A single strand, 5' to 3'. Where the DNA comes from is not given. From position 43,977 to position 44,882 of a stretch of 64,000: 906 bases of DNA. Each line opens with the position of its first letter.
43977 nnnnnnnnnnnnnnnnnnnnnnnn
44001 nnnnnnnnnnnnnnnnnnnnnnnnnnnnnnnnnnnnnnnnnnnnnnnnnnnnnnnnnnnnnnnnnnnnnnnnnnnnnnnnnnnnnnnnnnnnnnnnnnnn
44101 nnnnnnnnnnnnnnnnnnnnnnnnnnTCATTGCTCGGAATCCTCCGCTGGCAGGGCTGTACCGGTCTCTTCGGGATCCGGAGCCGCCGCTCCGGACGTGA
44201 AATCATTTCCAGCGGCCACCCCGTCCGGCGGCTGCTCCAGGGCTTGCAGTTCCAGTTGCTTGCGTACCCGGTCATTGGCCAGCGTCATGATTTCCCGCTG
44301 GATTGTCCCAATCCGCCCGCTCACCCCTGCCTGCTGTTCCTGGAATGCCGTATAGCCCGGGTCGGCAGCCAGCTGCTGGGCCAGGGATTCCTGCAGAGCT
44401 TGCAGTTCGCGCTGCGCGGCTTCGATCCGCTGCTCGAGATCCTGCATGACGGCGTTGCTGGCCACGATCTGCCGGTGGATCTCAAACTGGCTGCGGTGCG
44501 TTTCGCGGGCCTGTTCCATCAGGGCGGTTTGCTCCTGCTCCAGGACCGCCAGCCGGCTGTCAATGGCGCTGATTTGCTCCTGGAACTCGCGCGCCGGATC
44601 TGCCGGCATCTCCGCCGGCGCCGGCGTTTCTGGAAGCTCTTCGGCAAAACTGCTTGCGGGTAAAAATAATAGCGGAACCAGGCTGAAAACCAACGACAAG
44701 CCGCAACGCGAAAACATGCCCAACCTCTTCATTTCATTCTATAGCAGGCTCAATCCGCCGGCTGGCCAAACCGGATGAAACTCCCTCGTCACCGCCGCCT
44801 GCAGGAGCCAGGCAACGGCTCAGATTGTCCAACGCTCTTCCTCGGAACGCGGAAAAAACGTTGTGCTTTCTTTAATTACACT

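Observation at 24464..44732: Two consecutive 'small secreted coiled-coil protein + giant secreted multidomain protein' cassettes in one apparent operon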

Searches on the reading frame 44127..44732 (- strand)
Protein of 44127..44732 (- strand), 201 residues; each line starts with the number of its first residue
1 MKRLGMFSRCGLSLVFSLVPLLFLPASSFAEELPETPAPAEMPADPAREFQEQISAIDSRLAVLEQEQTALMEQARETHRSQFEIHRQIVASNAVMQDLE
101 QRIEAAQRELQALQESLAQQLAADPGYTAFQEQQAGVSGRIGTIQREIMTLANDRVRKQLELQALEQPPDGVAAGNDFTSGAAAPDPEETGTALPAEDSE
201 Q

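Call 7: search_protein_families(library=pfam, proteins=[window:44127-44732:-], max_evalue=0.01)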
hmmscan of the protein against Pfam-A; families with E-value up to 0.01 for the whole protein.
window:44127-44732:- (201 aa): 5 families
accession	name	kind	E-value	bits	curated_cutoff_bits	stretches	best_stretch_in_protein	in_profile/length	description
PF01576.24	Myosin_tail_1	-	0.00057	18.3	38.1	1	56-116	486-546/1081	Myosin tail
PF14362.11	DUF4407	-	0.00077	19.3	31.3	1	48-174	137-244/297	Domain of unknown function (DUF4407)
PF11932.13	DUF3450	-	0.0014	18.4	32.6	1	21-119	6-104/241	Protein of unknown function (DUF3450)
PF08614.16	ATG16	-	0.0019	18.9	33.7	1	43-119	58-134/200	Autophagy protein 16 (ATG16)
PF03961.19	FapA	-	0.0032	17.6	31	1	49-149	160-257/272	Flagellar Assembly Protein A beta solenoid domain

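Call 12: find_homologous_proteins(query=window:44130-44732:-, max_evalue=0.001)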
Query window:44130-44732:- (201 aa): 1 proteins with E <= 0.001 among 1756 candidates.
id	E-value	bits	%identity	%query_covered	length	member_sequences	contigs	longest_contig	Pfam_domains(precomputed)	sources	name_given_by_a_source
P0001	2.2e-115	401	100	98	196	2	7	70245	-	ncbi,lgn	-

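Call 14: find_encoding_contigs(protein=P0001, flank=10000, max_places=10)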
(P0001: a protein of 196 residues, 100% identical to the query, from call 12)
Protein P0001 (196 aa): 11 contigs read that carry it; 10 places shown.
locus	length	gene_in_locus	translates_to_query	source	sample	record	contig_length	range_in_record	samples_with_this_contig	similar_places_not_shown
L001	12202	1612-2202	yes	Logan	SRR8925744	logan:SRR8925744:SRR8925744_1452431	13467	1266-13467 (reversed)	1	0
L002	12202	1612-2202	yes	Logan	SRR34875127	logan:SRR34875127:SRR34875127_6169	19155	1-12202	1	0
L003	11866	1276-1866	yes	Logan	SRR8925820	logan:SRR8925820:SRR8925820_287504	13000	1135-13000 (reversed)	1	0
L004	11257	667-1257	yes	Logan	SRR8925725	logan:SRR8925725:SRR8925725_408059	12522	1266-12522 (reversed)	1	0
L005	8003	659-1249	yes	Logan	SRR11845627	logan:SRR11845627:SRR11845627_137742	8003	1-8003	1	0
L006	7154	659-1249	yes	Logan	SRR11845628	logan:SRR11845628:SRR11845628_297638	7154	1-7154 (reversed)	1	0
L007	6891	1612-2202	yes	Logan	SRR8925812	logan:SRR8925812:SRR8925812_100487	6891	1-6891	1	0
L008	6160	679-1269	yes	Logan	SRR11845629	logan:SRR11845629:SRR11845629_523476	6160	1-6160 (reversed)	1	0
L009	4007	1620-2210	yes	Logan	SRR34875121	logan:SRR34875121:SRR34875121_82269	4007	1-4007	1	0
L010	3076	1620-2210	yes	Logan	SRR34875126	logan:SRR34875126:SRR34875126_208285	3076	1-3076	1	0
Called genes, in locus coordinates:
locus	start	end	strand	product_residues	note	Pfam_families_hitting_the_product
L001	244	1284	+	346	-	PF00155:Aminotran_1_2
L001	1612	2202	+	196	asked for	-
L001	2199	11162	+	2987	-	PF22148:Fervidolysin_NPro-like, PF00082:Peptidase_S8, PF13620:CarboxypepD_reg (weak), PF13620:CarboxypepD_reg, PF22148:Fervidolysin_NPro-like, PF00082:Peptidase_S8, PF13620:CarboxypepD_reg (weak), PF18884:TSP3_bac, +4 more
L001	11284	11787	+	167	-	-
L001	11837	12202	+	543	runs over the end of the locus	?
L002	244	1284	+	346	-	PF00155:Aminotran_1_2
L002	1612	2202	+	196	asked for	-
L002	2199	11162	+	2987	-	PF22148:Fervidolysin_NPro-like, PF00082:Peptidase_S8, PF13620:CarboxypepD_reg (weak), PF13620:CarboxypepD_reg, PF22148:Fervidolysin_NPro-like, PF00082:Peptidase_S8, PF13620:CarboxypepD_reg (weak), PF01436:NHL, +4 more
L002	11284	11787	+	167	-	-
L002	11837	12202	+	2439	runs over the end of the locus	?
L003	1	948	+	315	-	?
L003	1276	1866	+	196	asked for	-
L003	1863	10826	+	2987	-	PF22148:Fervidolysin_NPro-like, PF00082:Peptidase_S8, PF13620:CarboxypepD_reg (weak), PF13620:CarboxypepD_reg, PF22148:Fervidolysin_NPro-like, PF00082:Peptidase_S8, PF13620:CarboxypepD_reg (weak), PF01436:NHL, +4 more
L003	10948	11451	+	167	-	-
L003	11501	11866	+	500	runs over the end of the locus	?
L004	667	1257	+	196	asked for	-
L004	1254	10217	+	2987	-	PF22148:Fervidolysin_NPro-like, PF00082:Peptidase_S8, PF13620:CarboxypepD_reg (weak), PF13620:CarboxypepD_reg, PF22148:Fervidolysin_NPro-like, PF00082:Peptidase_S8, PF13620:CarboxypepD_reg (weak), PF18884:TSP3_bac, +4 more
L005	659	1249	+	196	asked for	-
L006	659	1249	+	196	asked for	-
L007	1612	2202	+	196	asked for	-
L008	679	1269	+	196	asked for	-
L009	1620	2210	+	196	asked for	-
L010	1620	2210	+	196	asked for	-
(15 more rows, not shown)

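Call 25: search_protein_representatives(protein=window:44130-44732:-)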
Query: 201 residues. Proteins with E-value up to 0.001 (for the whole library): 25; up to 1e-10: 13; up to 1e-30: 2. The best 25 are listed.
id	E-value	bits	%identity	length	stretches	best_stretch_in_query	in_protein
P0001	7.1e-116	400.8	100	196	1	6-201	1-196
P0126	5.1e-32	127.7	44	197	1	14-199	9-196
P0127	1.4e-25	106.8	43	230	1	6-201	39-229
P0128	6.6e-24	101.3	43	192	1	11-200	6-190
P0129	1.8e-21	93.4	38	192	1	13-185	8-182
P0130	2.0e-18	83.5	40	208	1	29-199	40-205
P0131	2.5e-16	76.6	35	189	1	14-176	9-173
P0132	1.6e-15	74.0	37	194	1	48-198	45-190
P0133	1.4e-14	71.0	34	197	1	48-193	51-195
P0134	1.4e-13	67.7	38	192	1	50-201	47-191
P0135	2.3e-13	67.0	37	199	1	10-167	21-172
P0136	2.3e-13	67.0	38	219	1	2-167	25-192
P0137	4.9e-12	62.7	35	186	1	34-177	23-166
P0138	2.5e-10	57.1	32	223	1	37-172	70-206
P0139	6.9e-09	52.4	35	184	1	51-168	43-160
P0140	3.8e-07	46.8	27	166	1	38-167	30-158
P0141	1.9e-06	44.5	29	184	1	18-144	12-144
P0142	2.6e-06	44.0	29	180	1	15-173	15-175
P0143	1.2e-05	41.8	28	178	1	3-170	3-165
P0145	3.9e-05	40.2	31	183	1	50-170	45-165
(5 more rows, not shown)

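Call 43: find_homologous_proteins(query=A6, max_evalue=0.001)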
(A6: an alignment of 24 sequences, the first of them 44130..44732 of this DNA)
Query A6 (24 sequences) (201 aa, profile of the alignment): 3 proteins with E <= 0.001 among 8000 candidates.
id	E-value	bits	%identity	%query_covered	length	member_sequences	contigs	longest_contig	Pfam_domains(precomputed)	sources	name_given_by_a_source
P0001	2.1e-56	208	100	98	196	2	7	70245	-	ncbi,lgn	-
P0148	3.0e-39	152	26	74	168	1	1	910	-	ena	-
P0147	4.5e-32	129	28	80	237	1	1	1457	-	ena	-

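Call 44: find_encoding_contigs(protein=P0140, flank=10000, max_places=2)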
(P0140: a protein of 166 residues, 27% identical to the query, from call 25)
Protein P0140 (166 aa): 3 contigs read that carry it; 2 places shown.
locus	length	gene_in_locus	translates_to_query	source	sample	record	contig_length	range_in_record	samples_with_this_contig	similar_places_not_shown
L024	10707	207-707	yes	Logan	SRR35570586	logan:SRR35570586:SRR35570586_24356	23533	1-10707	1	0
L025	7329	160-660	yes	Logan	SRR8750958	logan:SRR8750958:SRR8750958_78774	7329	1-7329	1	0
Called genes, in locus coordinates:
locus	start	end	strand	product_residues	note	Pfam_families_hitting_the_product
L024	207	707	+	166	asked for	-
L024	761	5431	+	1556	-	PF22148:Fervidolysin_NPro-like, PF00082:Peptidase_S8, PF18884:TSP3_bac (faint), PF08450:SGL, PF17170:DUF5128 (faint), PF01436:NHL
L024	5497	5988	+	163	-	-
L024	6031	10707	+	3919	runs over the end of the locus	PF18884:TSP3_bac (faint), PF13385:Laminin_G_3, PF22148:Fervidolysin_NPro-like, PF00082:Peptidase_S8, PF13385:Laminin_G_3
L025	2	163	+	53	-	?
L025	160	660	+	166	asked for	-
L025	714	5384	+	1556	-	PF22148:Fervidolysin_NPro-like, PF00082:Peptidase_S8, PF18884:TSP3_bac (faint), PF08450:SGL, PF17170:DUF5128 (faint), PF01436:NHL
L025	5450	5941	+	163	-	-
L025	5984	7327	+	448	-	?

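Call 45: find_encoding_contigs(protein=P0143, flank=10000, max_places=2)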
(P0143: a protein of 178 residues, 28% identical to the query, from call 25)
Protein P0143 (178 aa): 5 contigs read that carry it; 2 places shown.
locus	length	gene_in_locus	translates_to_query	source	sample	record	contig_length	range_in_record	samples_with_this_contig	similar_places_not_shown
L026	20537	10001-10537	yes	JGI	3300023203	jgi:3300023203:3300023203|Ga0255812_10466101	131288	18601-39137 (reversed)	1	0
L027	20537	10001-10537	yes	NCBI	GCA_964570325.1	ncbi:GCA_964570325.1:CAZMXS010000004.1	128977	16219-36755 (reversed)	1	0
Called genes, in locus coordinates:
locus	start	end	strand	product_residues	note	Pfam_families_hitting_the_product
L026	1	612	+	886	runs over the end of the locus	PF21305:type_II_gspD_N0, PF03958:Secretin_N, PF00263:Secretin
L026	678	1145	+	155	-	PF24441:DUF7560 (faint), PF13248:Zn_ribbon_3 (faint)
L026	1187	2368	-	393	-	PF00155:Aminotran_1_2, PF00266:Aminotran_5, PF01041:DegT_DnrJ_EryC1, PF01053:Cys_Met_Meta_PP (weak)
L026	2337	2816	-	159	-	PF13404:HTH_AsnC-type (faint), PF22482:AsnC_trans_reg_3 (weak), PF01037:AsnC_trans_reg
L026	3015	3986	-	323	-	PF02826:2-Hacid_dh_C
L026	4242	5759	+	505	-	-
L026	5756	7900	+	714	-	PF01436:NHL (faint)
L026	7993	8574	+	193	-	-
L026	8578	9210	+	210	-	-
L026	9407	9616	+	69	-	PF03692:CxxCxxCC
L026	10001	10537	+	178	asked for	-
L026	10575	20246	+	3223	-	PF07504:FTP, PF01447:Peptidase_M4, PF02868:Peptidase_M4_C, PF13620:CarboxypepD_reg (weak), PF13620:CarboxypepD_reg (weak), PF22148:Fervidolysin_NPro-like, PF00082:Peptidase_S8, PF13620:CarboxypepD_reg, +6 more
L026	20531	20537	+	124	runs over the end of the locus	-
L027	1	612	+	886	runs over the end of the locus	PF21305:type_II_gspD_N0, PF03958:Secretin_N, PF00263:Secretin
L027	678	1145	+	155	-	PF24441:DUF7560 (faint), PF13248:Zn_ribbon_3 (faint)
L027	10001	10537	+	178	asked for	-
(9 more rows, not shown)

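Call 46: find_encoding_contigs(protein=P0141, flank=10000, max_places=2)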
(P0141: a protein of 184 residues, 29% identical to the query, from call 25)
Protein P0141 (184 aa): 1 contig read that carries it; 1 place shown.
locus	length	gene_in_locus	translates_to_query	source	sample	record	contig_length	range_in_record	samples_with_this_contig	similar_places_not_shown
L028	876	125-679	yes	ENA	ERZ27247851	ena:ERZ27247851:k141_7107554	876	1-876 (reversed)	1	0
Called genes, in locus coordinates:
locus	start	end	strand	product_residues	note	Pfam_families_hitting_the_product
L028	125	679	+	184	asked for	-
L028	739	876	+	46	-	?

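Call 47: find_encoding_contigs(protein=P0142, flank=10000, max_places=2)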
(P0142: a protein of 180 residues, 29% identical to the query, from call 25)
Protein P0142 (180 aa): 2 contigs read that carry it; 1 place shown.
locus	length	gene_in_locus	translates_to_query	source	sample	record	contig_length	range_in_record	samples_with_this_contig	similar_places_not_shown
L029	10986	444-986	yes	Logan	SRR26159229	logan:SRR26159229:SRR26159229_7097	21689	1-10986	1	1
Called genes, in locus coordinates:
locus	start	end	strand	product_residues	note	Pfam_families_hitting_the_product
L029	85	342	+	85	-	PF03692:CxxCxxCC (weak)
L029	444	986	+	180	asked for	-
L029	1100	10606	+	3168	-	PF07504:FTP, PF01447:Peptidase_M4, PF02868:Peptidase_M4_C, PF13620:CarboxypepD_reg (weak), PF22148:Fervidolysin_NPro-like, PF00082:Peptidase_S8, PF13620:CarboxypepD_reg (weak), PF01436:NHL, +4 more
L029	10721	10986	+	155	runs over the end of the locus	-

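Call 48: find_encoding_contigs(protein=P0145, flank=10000, max_places=2)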
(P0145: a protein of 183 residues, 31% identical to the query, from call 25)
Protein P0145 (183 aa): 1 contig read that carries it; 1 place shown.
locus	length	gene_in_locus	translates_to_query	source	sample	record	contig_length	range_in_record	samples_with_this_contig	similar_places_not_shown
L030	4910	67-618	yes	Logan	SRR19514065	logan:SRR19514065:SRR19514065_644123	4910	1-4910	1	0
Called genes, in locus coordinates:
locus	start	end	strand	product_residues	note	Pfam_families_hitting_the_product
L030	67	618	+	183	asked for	-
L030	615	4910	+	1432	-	?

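Call 49: predict_structure(alignment_id=A6)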
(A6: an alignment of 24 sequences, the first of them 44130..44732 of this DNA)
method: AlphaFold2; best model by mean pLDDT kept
length: 201 residues; sequences in the alignment: 24
mean_pLDDT: 80.4   pTM: 0.45
mean pLDDT of the five models: 80.4, 79.0, 78.0, 77.8, 76.1
residues with pLDDT >= 90: 88; 70-90: 52; 50-70: 49; < 50: 12
segments of 3 or more residues with pLDDT < 50: 179-182
pLDDT, mean of each block of 10 residues (from residue 1): 64 82 61 53 73 87 91 96 96 96 97 98 97 96 91 89 83 52 53 59 47
secondary structure, 60 per line:
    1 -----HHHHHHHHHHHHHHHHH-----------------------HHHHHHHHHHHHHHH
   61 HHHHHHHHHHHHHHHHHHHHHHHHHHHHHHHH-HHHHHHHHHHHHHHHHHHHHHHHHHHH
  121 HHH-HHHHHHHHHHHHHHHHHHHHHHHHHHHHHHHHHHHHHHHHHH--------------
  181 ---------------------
elements in order: H6-22 H46-92 H94-123 H125-166

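Call 52: search_protein_families(library=ncbifam, proteins=[window:44130-44732:-], max_evalue=0.1)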
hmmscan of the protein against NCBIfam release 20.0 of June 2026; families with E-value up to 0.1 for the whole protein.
window:44130-44732:- (201 aa): 13 families
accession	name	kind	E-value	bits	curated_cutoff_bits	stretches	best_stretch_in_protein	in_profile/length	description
TIGR02169.1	SMC_prok_A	equivalog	9.6e-06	23.6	729.4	1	46-149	711-816/1165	chromosome segregation protein SMC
NF045487.1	ASRP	equivalog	3.9e-05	22.5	300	1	48-165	327-441/593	archaea-specific SMC-related protein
TIGR02168.1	SMC_prok_B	equivalog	0.00041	18.2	567.35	1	49-148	690-842/1181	chromosome segregation protein SMC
NF041034.1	Rad50_Sulf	equivalog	0.0043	15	1000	1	54-160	169-272/872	DNA double-strand break repair ATPase Rad50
TIGR01843.1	type_I_hlyD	subfamily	0.0046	16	208.65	1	45-167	122-237/422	HlyD family type I secretion periplasmic adaptor subunit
TIGR03752.1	conj_TIGR03752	hypoth_equivalog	0.0077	15.5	241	1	31-122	45-140/471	TIGR03752 family integrating conjugative element protein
NF050014.1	HpsJ_like_B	equivalog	0.011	15.4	260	1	47-127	123-199/254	hormogonium polysaccharide biosynthesis protein HpsJ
NF009120.0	PRK12472.1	subfamily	0.018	13.8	369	1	38-164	168-294/508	hypothetical protein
TIGR04211.1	SH3_and_anchor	equivalog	0.039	13.6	65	1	57-159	64-166/198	TIGR04211 family SH3 domain-containing protein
NF038218.1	IcmG_DotF_IVB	equivalog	0.039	13.6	200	1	32-116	104-188/266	type IVB secretion system protein IcmG/DotF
TIGR01976.1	am_tr_V_VC1184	hypoth_equivalog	0.044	13.1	352.35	1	98-164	289-355/401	cysteine desulfurase-like protein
NF043058.1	T4SS_LegC2C7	subfamily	0.055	12.4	350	1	49-121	147-219/348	LegC2/C7 family Dot/Icm T4SS effector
TIGR04523.1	Mplasa_alph_rch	subfamily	0.059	11.3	270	1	49-115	565-631/745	helix-rich protein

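Call 77: search_protein_families(library=pfam, alignment_id=A1, max_evalue=0.01)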
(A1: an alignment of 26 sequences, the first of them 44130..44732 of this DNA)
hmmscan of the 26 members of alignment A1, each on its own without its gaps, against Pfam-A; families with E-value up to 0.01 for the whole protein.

A. member 1, window:44130-44732:- (201 aa): 5 families
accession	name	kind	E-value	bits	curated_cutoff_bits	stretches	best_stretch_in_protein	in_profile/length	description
PF01576.24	Myosin_tail_1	-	0.00057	18.3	38.1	1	56-116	486-546/1081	Myosin tail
PF14362.11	DUF4407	-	0.00077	19.3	31.3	1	48-174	137-244/297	Domain of unknown function (DUF4407)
PF11932.13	DUF3450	-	0.0014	18.4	32.6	1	21-119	6-104/241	Protein of unknown function (DUF3450)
PF08614.16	ATG16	-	0.0019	18.9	33.7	1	43-119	58-134/200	Autophagy protein 16 (ATG16)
PF03961.19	FapA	-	0.0032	17.6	31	1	49-149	160-257/272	Flagellar Assembly Protein A beta solenoid domain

B. families by the number of members that match (of 26 scanned): 31 families (the first 25 are shown)
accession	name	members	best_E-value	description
PF08614.16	ATG16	3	0.00032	Autophagy protein 16 (ATG16)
PF04977.20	DivIC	2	0.00013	Septum formation initiator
PF11932.13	DUF3450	2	0.0014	Protein of unknown function (DUF3450)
PF02403.27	Seryl_tRNA_N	2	0.0021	Seryl-tRNA synthetase N-terminal domain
PF23131.1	DotY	1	1.6e-05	DotY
PF25764.1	KIF21A_4th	1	0.00054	KIF21A-like domain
PF01576.24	Myosin_tail_1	1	0.00057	Myosin tail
PF25526.1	LIP-1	1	0.0006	Liprin-alpha-like coiled coil domain 2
PF12795.12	MscS_porin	1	0.00069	Mechanosensitive ion channel porin domain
PF01544.23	CorA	1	0.00071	CorA-like Mg2+ transporter protein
PF14362.11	DUF4407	1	0.00077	Domain of unknown function (DUF4407)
PF18904.5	DUF5660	1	0.00093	Domain of unknown function (DUF5660)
PF05911.16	FPP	1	0.0014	Filament-like plant protein, long coiled-coil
PF11157.13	DUF2937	1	0.0019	Protein of unknown function (DUF2937)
PF14712.11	Snapin_Pallidin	1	0.0026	Snapin/Pallidin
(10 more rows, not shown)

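Call 78: search_solved_structures(query=A1, max_evalue=1)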
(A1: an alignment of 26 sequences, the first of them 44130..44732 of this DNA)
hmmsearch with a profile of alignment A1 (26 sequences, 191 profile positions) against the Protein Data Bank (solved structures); distinct sequences matched with E-value up to 1: 75 (the best 60 are shown).
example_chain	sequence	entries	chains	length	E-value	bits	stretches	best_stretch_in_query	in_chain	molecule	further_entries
5mj3_C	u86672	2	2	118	0.0022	20.7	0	37-58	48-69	ALPHABODY MA12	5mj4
5xg2_A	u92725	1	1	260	0.004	19.8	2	89-116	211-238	Chromosome partition protein Smc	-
9tlt_A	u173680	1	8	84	0.0055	19.4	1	37-111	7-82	Sc-apCC-2-KLHL20-4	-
8gmh_C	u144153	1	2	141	0.0063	19.2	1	46-90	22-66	LapA4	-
9e5c_0v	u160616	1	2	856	0.0082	18.8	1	32-114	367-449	Coiled-coil domain-containing protein 39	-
1ytz_T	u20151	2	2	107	0.0083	18.8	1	20-107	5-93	Troponin T | Troponin T, fast skeletal muscle isoforms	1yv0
9tlr_A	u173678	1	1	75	0.0089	18.7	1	34-97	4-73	Sc-apCC-2-BCL-xL-11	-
9tls_A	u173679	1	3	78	0.012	18.3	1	38-63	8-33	Sc-apCC-2-KLHL20-3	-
7q1s_E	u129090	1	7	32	0.013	18.1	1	46-71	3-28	apCC-Di-A_var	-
9tln_A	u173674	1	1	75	0.016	17.9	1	37-97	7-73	Sc-apCC-2-BCL-xL-2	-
9e5c_1t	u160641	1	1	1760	0.019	17.7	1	82-141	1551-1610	Cilia- and flagella-associated protein 44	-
6gaj_A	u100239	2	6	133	0.019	17.6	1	35-116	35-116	Outer capsid protein sigma-1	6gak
2w49_1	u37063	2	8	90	0.02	17.6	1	24-105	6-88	TROPONIN T, FAST SKELETAL MUSCLE ISOFORMS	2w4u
2dq3_A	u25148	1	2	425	0.02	17.5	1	32-118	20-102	Seryl-tRNA synthetase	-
9tlp_A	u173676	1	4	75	0.027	17.1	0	37-62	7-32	Sc-apCC-2-BCL-xL-6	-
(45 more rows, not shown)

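Call 87: find_encoding_contigs(protein=P0130, flank=10000, max_places=2)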
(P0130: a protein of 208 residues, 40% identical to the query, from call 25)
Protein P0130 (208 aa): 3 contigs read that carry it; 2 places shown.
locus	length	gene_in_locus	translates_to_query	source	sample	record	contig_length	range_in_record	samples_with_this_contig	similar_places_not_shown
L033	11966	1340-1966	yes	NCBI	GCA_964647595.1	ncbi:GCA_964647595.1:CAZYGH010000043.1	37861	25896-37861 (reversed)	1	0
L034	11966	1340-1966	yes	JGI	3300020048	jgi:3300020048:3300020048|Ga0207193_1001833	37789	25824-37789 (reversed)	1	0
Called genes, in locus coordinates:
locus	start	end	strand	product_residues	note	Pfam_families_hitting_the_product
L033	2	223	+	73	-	?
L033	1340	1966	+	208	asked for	-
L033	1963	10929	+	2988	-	PF22148:Fervidolysin_NPro-like, PF00082:Peptidase_S8, PF13715:CarbopepD_reg_2 (faint), PF13620:CarboxypepD_reg, PF22148:Fervidolysin_NPro-like, PF00082:Peptidase_S8, PF13620:CarboxypepD_reg, PF01436:NHL, +2 more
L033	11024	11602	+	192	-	-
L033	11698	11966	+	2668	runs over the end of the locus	PF02210:Laminin_G_2 (faint), PF13385:Laminin_G_3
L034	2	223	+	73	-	?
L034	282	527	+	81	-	-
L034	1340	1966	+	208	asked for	-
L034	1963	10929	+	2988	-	PF22148:Fervidolysin_NPro-like, PF00082:Peptidase_S8, PF13715:CarbopepD_reg_2 (faint), PF13620:CarboxypepD_reg, PF22148:Fervidolysin_NPro-like, PF00082:Peptidase_S8, PF13620:CarboxypepD_reg, PF01436:NHL, +2 more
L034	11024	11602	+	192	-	-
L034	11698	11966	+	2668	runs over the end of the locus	PF02210:Laminin_G_2 (faint), PF13385:Laminin_G_3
